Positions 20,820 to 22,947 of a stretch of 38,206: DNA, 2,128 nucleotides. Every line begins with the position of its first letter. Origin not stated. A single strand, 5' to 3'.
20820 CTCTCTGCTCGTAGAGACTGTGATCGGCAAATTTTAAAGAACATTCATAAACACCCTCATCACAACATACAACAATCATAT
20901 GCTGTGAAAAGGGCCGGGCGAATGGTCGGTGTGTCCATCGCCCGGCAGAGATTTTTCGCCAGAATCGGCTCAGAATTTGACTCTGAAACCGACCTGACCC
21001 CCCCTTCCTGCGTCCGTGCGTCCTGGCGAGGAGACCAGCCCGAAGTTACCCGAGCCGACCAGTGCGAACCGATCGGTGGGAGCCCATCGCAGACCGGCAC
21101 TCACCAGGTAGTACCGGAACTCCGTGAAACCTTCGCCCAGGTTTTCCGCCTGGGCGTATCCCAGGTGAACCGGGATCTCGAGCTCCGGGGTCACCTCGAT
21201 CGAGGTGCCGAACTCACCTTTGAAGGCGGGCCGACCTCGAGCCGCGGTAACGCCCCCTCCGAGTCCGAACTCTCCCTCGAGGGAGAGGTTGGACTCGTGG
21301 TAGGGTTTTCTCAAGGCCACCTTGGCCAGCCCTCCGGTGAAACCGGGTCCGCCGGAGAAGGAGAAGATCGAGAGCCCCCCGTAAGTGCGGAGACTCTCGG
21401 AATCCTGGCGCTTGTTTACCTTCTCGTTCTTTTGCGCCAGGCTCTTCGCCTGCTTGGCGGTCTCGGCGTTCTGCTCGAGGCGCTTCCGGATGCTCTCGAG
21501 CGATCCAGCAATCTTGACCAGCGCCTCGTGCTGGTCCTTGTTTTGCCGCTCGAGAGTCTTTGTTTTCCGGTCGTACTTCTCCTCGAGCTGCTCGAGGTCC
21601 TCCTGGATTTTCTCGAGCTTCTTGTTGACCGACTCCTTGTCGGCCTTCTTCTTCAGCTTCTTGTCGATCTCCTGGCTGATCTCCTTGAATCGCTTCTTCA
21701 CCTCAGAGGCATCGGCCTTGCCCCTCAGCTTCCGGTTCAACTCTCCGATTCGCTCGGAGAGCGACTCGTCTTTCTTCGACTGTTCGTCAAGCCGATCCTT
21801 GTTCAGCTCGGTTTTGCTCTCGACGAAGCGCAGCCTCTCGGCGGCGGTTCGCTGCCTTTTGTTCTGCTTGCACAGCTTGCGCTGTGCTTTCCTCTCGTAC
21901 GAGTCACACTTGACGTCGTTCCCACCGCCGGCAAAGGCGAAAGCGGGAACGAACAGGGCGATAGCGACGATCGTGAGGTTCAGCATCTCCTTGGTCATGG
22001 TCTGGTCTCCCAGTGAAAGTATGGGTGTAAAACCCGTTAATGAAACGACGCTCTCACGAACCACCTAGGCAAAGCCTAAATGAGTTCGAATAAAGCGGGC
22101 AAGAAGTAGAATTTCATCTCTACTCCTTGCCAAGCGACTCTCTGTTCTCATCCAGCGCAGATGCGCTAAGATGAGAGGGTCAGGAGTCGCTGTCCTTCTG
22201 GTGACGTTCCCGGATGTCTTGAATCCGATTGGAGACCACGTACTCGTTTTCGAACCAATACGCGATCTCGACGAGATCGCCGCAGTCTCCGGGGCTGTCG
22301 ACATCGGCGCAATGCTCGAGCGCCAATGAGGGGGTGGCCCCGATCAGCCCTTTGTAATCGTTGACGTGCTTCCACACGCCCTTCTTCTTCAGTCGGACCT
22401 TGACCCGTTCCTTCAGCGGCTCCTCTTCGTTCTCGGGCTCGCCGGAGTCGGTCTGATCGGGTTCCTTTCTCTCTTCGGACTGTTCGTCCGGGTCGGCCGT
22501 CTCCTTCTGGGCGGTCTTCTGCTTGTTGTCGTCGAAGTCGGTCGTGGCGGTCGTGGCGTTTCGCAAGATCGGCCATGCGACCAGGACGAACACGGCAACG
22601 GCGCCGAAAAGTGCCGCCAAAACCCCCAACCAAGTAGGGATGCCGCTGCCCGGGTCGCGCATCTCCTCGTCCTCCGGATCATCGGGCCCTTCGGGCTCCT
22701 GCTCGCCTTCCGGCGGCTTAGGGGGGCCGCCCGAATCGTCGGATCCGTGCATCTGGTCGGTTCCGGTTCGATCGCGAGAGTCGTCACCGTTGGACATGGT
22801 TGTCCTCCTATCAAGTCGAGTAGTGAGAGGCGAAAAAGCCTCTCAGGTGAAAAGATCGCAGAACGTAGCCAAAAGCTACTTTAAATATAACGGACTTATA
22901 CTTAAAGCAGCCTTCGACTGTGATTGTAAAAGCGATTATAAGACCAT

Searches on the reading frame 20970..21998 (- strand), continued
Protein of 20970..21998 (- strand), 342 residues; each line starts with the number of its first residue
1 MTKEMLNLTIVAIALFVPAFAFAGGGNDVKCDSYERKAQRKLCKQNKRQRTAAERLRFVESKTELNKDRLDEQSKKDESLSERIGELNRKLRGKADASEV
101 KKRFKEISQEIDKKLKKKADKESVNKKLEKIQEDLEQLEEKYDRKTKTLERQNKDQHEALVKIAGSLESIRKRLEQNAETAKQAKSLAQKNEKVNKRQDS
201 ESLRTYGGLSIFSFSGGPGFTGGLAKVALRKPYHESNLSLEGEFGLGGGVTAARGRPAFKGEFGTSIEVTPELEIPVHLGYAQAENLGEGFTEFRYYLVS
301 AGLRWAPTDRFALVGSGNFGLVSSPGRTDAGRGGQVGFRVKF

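Call 105: find_encoding_contigs(protein=P0019, flank=10000)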
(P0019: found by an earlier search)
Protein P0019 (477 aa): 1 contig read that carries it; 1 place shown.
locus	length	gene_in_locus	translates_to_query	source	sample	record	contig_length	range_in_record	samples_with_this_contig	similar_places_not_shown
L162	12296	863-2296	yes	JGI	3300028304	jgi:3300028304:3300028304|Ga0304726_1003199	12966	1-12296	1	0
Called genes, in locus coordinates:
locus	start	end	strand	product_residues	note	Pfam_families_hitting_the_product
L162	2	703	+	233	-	?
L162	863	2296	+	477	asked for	PF04932:Wzy_C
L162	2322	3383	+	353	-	PF13439:Glyco_transf_4, PF13579:Glyco_trans_4_4, PF20706:GT4-conflict, PF00534:Glycos_transf_1, PF13692:Glyco_trans_1_4, PF13524:Glyco_trans_1_2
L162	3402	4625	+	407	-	PF13439:Glyco_transf_4, PF00534:Glycos_transf_1, PF13692:Glyco_trans_1_4, PF13524:Glyco_trans_1_2 (weak)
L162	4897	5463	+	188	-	PF07638:Sigma70_ECF, PF04542:Sigma70_r2, PF08281:Sigma70_r4_2, PF04545:Sigma70_r4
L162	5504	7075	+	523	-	PF18915:DUF5667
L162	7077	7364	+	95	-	-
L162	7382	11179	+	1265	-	-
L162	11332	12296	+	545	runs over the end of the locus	?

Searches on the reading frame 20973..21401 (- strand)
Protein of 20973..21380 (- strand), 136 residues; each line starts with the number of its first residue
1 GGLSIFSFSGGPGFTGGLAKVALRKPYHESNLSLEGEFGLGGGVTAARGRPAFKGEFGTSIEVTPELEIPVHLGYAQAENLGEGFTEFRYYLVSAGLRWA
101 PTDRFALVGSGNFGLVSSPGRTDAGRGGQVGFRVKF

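Call 40: search_protein_families(library=pfam, proteins=[window:20973-21380:-], max_evalue=10)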
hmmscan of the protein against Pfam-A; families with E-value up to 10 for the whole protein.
seq(136 aa): 1 family
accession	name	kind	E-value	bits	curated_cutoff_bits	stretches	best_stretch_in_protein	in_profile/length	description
PF22410.1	DnaG_helical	-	0.038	14.5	27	1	78-107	11-37/55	DNA primase DnaG, helical domain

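Call 116: search_solved_structures(query=A5, max_evalue=10)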
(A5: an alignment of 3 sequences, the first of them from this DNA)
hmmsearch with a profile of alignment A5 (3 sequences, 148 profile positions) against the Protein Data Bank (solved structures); distinct sequences matched with E-value up to 10: 1.
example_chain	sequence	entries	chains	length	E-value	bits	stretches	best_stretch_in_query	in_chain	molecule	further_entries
7ahu_H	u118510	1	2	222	1.7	12.2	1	72-132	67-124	Anti-FX Fab of mim8 heavy chain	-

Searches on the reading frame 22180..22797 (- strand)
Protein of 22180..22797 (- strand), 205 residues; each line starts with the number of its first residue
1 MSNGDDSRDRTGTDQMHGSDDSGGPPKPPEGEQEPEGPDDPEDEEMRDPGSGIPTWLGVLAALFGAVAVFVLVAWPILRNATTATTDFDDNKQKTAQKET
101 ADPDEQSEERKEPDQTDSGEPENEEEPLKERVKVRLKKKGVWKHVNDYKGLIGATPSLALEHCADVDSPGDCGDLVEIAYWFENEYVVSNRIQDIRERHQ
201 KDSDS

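Call 7: search_protein_families(library=pfam, proteins=[window:22180-22797:-], max_evalue=0.01)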
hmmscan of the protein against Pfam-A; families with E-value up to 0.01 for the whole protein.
window:22180-22797:- (205 aa): 1 family
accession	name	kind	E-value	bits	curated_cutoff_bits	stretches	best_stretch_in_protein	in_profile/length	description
PF05887.16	Trypan_PARP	-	0.0037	17.7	100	0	26-58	86-118/134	Procyclic acidic repetitive protein (PARP)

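Call 40: search_protein_families(library=pfam, proteins=[window:22180-22797:-], max_evalue=10)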
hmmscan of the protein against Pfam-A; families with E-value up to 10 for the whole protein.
window:22180-22797:- (205 aa): 6 families
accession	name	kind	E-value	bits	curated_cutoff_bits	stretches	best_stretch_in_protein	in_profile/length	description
PF05887.16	Trypan_PARP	-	0.0037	17.7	100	2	26-58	86-118/134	Procyclic acidic repetitive protein (PARP)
PF13064.11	DUF3927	-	0.038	14.4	25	1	67-82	35-50/53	Protein of unknown function (DUF3927)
PF20570.3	DUF6779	-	0.075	14.1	28.1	1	57-128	3-73/108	Domain of unknown function (DUF6779)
PF18967.5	PycTM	-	0.17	12.8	27.2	1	52-97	10-59/107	Pycsar effector protein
PF03348.21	Serinc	-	0.36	10.1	24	1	62-122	288-353/434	Serine incorporator (Serinc)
PF10011.15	DUF2254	-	0.36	10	28.8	1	52-147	119-210/368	Predicted membrane protein (DUF2254)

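Call 41: search_protein_families(library=ncbifam, proteins=[window:22180-22797:-], max_evalue=1)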
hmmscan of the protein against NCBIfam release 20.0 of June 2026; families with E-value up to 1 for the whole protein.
window:22180-22797:- (205 aa): 7 families
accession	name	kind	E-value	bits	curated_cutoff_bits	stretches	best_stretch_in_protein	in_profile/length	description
NF033885.1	conj_TraP_IncI1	equivalog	0.0041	16.9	135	1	50-136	11-91/217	conjugal transfer protein TraP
NF050099.1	SepX_GlpR_2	exception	0.015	15.3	150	1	56-145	120-215/250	divisome protein SepX/GlpR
NF042931.1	SAG1386_EF1546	equivalog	0.064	13.3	80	1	54-126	28-106/158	SAG1386/EF1546 family surface-associated protein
NF037978.1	T2SS_GspB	equivalog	0.096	13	100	1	53-129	8-86/179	type II secretion system assembly factor GspB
NF002353.0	PRK01318.1-4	equivalog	0.17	10.4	365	1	66-136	13-86/596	membrane protein insertase YidC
NF050100.1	SepX_GlpR_3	exception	0.2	11.5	150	1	67-126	11-71/209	divisome protein SepX/GlpR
NF038291.1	rep_pAB02_ORF2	subfamily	0.62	10.4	85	1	90-145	116-170/172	plasmid replication DNA-binding protein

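Call 71: find_homologous_proteins(query=window:22180-22797:-)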
Query window:22180-22797:- (205 aa): 1 proteins with E <= 0.001 among 232 candidates.
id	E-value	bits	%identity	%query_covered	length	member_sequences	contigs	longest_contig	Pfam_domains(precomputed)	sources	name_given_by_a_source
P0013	2.8e-134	463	100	100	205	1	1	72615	-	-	-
